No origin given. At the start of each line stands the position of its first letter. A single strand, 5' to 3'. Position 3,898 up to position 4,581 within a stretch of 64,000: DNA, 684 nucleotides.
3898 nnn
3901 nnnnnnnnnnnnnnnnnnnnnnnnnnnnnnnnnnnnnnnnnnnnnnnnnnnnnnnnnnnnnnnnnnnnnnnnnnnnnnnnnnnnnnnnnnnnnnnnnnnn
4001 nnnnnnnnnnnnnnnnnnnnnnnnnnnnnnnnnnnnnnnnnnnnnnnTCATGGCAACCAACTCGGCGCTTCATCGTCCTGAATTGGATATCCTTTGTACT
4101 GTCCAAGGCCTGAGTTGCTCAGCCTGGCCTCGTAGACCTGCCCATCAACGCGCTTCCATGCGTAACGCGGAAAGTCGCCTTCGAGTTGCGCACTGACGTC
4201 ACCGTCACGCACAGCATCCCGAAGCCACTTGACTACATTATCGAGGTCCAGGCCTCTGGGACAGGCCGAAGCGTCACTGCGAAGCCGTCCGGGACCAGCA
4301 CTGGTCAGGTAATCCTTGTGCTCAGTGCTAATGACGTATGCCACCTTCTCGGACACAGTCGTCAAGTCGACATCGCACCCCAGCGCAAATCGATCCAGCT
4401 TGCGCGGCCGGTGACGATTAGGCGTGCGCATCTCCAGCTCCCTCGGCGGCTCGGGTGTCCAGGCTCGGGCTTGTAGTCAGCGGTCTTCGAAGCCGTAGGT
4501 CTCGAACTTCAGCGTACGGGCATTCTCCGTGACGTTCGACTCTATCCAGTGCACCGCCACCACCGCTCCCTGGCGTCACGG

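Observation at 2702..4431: Lower-G+C two-gene islet encodes an unknown 127-aa protein plus a dead ImmA/IrrE (M78) pseudo-peptidase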

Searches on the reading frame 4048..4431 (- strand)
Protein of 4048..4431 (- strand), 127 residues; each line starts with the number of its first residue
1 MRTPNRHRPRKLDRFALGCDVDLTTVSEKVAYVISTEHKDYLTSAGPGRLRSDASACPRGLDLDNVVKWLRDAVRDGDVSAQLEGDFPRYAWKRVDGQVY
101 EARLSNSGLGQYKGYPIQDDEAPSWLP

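Call 3: search_protein_families(library=pfam, proteins=[window:4048-4431:-], max_evalue=1)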
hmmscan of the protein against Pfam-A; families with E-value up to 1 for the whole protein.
window:4048-4431:- (127 aa): 0 families

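Call 4: search_protein_families(library=padloc, proteins=[window:4048-4431:-], max_evalue=1)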
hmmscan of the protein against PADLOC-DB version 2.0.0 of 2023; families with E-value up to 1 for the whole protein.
window:4048-4431:- (127 aa): 1 family
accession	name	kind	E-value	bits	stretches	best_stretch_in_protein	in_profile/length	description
PDLC03898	NsnC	-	0.027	12.1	1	88-124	223-255/263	-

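Call 5: search_protein_families(library=ncbifam, proteins=[window:4048-4431:-], max_evalue=1)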
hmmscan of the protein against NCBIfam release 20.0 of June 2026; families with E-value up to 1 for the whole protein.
window:4048-4431:- (127 aa): 0 families

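Call 7: find_homologous_proteins(query=window:4048-4431:-)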
Query window:4048-4431:- (127 aa): 221 proteins with E <= 0.001 among 240 candidates; the best 120 are listed.
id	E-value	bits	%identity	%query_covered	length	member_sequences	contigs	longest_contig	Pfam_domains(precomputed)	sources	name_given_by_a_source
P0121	2.6e-67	243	85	100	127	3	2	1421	-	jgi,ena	-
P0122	1.8e-66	240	84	91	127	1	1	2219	-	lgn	-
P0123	9.2e-66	238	83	99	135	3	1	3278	-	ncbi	-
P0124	7.8e-65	235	83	99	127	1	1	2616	-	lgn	-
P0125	1.2e-64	234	83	99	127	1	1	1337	-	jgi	jgi:hypothetical protein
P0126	2.9e-64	233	80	100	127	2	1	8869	-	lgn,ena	-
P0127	5.8e-62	226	78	99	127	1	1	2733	-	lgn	-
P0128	7.6e-61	222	77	99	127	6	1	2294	-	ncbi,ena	-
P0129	1.3e-60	221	76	99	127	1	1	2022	-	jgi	jgi:hypothetical protein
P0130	5.6e-60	219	74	99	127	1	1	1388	-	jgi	jgi:hypothetical protein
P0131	7.5e-60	219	75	99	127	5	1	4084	-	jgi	jgi:hypothetical protein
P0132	5.5e-58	213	75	99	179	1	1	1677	-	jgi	jgi:hypothetical protein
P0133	8.5e-58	212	76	99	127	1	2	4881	-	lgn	-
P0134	3.8e-57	210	75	99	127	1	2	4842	-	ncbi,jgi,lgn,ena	-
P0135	6.7e-57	209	73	100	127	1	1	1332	-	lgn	-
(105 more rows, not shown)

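Call 16: search_solved_structures(query=A2, max_evalue=10, show_alignments=2)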
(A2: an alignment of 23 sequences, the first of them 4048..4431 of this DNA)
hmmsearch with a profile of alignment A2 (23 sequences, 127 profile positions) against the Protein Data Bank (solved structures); distinct sequences matched with E-value up to 10: 2.
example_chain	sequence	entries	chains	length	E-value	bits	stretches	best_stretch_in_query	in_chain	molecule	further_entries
7wh1_A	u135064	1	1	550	1.3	12.3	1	81-113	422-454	Beta-Carotene 15,15'-MonoOxygenase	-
2g6t_A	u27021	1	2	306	1.7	11.9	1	87-112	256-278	Uncharacterized protein, homolog HI1244 from Haemophilus influenzae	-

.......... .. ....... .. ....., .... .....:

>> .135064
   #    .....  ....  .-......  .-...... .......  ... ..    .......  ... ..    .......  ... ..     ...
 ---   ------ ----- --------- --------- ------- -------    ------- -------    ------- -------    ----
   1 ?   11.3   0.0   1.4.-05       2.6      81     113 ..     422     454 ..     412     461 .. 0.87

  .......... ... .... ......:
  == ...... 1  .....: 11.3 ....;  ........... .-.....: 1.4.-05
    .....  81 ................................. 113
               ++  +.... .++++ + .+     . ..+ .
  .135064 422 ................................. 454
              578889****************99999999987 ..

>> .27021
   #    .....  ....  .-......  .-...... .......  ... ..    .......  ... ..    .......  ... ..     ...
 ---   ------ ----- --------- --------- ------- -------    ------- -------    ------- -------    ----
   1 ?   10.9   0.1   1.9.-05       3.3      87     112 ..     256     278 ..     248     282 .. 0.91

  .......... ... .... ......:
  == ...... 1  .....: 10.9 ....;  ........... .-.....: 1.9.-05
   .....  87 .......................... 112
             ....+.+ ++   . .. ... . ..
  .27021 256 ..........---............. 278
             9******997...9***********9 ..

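Call 20: predict_structure(alignment_id=A2)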
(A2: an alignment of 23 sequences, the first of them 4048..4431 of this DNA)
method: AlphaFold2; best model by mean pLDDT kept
length: 127 residues; sequences in the alignment: 23
mean_pLDDT: 69.4   pTM: 0.64
mean pLDDT of the five models: 69.4, 67.5, 63.7, 63.2, 60.7
residues with pLDDT >= 90: 1; 70-90: 73; 50-70: 32; < 50: 21
segments of 3 or more residues with pLDDT < 50: 1-3, 42-57
pLDDT, mean of each block of 10 residues (from residue 1): 58 75 76 56 44 49 76 87 81 84 69 66 85
secondary structure, 60 per line:
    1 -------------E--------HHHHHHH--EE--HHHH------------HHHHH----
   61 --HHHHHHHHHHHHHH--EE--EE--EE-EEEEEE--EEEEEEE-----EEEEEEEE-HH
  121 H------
elements in order: H23-29 H36-39 H52-56 H63-76 E90-95 E98-104 E110-117

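Call 23: fold_search(model_id=the predicted structure, library=pdb)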
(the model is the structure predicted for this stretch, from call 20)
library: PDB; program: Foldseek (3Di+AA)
matches with E <= 10: 252; with E <= 0.001: 0
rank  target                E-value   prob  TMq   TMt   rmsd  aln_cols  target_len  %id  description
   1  2xgn_B                3.3e-01  0.07  0.18  0.08  13.0        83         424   20  Structural and mechanistic studies on a cephalosporin esterase from the clavulanic acid biosynthesis pathway (released 2011-06-29)
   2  7m5f_C                5.9e-01  0.25  0.29  0.31   4.8        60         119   18  Contact-dependent inhibition system from Serratia marcescens BWH57 (released 2021-05-12)
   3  5ks8_F                7.2e-01  0.06  0.17  0.05  28.8        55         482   11  Crystal structure of two-subunit pyruvate carboxylase from Methylobacillus flagellatus (released 2016-10-19)
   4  2xfs_B                8.2e-01  0.04  0.18  0.08  12.5        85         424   21  Structural and mechanistic studies on a cephalosporin esterase from the clavulanic acid biosynthesis pathway (released 2011-06-29)
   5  3bn8_A                9.4e-01  0.13  0.18  0.20   2.7        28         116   14  Crystal structure of a putative sterol carrier protein type 2 (af1534) from archaeoglobus fulgidus dsm 4304 at 2.11 A  (released 2007-12-25)
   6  3ejh_B                9.4e-01  0.09  0.18  0.25   3.9        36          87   25  Crystal Structure of the Fibronectin 8-9FnI Domain Pair in Complex with a Type-I Collagen Peptide (released 2009-02-03)
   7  3bn8_B                1.1e+00  0.12  0.18  0.21   2.7        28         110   14  Crystal structure of a putative sterol carrier protein type 2 (af1534) from archaeoglobus fulgidus dsm 4304 at 2.11 A  (released 2007-12-25)
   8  2khe_MODEL_1_A        1.2e+00  0.10  0.28  0.36   7.8       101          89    9  Solution Structure of the Bacterial Toxin Rele from Thermus Thermophilus HB8 (released 2010-03-31)
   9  3gxe_B                1.6e+00  0.08  0.19  0.26   3.9        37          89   27  Complex of a Low Affinity Collagen Site with the Fibronectin 8-9FnI Domain Pair (released 2010-04-07)
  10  3ejh_A                1.7e+00  0.08  0.20  0.26   3.8        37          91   27  Crystal Structure of the Fibronectin 8-9FnI Domain Pair in Complex with a Type-I Collagen Peptide (released 2009-02-03)
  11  8c24_B                1.7e+00  0.07  0.20  0.25   7.2        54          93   11  ParDE1 toxin-antitoxin complex from Mycobacterium tuberculosis (rv1960c-rv1959c) (released 2023-12-20)
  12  3g5o_C                1.7e+00  0.06  0.20  0.27   7.8        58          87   16  The crystal structure of the toxin-antitoxin complex RelBE2 (Rv2865-2866) from Mycobacterium tuberculosis (released 2009-04-14)
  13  9g12_B                1.8e+00  0.06  0.24  0.33   7.5        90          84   10  Mycobacterium tuberculosis RelBE1 toxin-antitoxin system; rv1247c (relB1 antitoxin), rv1246c (relE1 toxin) (released 2025-12-17)
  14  3c26                  1.8e+00  0.04  0.15  0.08  10.4        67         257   19  Crystal structure of a putative acetyltransferase (NP_394282.1) from Thermoplasma acidophilum at 2.00 A resolution (released 2008-02-05)
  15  9a68_B                1.9e+00  0.03  0.16  0.05   9.5        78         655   17  Integrative model of PARC-PARE by crosslinking MS and deep learning (released 2024-09-18)
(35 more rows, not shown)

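Call 35: search_protein_families(library=pfam, alignment_id=A3, max_evalue=1)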
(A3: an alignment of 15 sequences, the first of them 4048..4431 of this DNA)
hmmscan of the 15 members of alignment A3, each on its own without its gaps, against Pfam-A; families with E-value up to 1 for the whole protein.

A. member 1, window:4048-4431:- (127 aa): 0 families

B. families by the number of members that match (of 15 scanned): 2 families
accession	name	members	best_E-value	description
PF08044.16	DUF1707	2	0.023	DUF1707 SHOCT-like domain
PF11497.13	NADH_Oxid_Nqo15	1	0.034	NADH-quinone oxidoreductase chain 15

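Call 36: search_solved_structures(query=A3, max_evalue=10, show_alignments=3)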
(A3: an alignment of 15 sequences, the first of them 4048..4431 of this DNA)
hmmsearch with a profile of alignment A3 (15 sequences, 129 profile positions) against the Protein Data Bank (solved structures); distinct sequences matched with E-value up to 10: 0.

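Call 37: find_homologous_proteins(query=A3, max_evalue=0.01)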
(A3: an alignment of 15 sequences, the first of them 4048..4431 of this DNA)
Query A3 (15 sequences) (127 aa, profile of the alignment): 332 proteins with E <= 0.01 among 2492 candidates; the best 120 are listed.
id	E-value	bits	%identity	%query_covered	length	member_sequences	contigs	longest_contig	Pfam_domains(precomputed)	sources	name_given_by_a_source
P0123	2.7e-45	172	83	99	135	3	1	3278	-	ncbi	-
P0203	3.2e-45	171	67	99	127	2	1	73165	-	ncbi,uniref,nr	ncbi:hypothetical protein [Actinoplanes sp. NBRC 103695]|uniref:hypothetical protein n=1 Tax=Actinop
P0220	5.4e-45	171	66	99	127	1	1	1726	-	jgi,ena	-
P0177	1.3e-44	169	69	100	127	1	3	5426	-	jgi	-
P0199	1.5e-44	169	75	85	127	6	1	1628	-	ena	-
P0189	1.6e-44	169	71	90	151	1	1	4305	-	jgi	jgi:hypothetical protein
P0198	1.9e-44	169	73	85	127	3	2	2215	-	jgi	jgi:hypothetical protein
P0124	2.0e-44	169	83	99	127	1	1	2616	-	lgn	-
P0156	3.1e-44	168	75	87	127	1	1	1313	-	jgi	jgi:hypothetical protein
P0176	3.7e-44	168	70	99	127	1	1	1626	-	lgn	-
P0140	5.9e-44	167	73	99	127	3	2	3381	-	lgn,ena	-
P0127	5.9e-44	167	78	99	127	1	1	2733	-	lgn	-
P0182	6.1e-44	167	70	100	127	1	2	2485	-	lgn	-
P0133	6.2e-44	167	76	99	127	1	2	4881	-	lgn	-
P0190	6.4e-44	167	69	99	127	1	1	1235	-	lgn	-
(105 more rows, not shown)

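Call 80: search_protein_families(library=padloc, alignment_id=A4, max_evalue=1)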
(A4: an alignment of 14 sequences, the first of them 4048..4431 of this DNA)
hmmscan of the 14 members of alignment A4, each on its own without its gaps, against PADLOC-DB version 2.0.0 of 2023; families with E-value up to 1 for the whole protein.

A. member 1, window:4048-4431:- (127 aa): 1 family
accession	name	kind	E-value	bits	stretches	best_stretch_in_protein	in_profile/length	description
PDLC03898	NsnC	-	0.027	12.1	1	88-124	223-255/263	-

B. families by the number of members that match (of 14 scanned): 1 family
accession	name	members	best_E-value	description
PDLC03898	NsnC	1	0.027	-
